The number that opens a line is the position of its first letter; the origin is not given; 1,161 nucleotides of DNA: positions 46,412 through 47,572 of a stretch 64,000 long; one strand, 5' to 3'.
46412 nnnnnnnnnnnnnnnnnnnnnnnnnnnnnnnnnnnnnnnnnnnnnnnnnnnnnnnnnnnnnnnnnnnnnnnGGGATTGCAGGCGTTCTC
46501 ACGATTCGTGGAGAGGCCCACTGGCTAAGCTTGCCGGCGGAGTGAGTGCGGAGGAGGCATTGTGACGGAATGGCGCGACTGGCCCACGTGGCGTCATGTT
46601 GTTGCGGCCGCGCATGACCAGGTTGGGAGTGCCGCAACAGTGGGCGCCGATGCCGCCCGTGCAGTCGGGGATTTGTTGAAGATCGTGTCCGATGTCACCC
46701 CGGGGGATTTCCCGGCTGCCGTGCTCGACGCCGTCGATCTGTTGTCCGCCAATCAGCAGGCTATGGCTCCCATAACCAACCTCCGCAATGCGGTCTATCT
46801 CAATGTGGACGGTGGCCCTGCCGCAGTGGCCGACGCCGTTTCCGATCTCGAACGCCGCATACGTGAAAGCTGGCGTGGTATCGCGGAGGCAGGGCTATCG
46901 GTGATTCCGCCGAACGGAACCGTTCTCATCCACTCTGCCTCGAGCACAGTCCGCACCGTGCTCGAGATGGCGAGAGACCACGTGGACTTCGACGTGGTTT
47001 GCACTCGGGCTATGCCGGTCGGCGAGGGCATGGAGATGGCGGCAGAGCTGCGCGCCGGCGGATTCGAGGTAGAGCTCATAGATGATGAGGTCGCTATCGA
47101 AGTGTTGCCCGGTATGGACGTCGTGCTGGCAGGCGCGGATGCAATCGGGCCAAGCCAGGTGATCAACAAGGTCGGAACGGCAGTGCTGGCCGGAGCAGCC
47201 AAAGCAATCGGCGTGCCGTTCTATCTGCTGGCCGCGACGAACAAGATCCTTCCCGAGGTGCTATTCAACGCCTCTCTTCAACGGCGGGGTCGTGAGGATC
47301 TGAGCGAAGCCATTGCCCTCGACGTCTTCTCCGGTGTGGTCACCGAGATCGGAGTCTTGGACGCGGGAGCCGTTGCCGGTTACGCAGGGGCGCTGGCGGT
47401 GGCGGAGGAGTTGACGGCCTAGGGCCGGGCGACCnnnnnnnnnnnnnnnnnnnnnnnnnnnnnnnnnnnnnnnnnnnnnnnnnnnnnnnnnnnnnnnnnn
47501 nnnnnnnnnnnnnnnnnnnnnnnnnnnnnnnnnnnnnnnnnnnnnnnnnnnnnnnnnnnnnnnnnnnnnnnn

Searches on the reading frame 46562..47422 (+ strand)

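Call 54: search_protein_families(library=pfam, proteins=[window:46562-47422:+], max_evalue=0.00001)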
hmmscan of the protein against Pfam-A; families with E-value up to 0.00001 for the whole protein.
window:46562-47422:+ (286 aa): 1 family
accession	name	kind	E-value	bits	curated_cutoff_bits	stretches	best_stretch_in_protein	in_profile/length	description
PF01008.23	IF-2B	-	5.5e-27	95.1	22.4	1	57-238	49-229/280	Initiation factor 2 subunit family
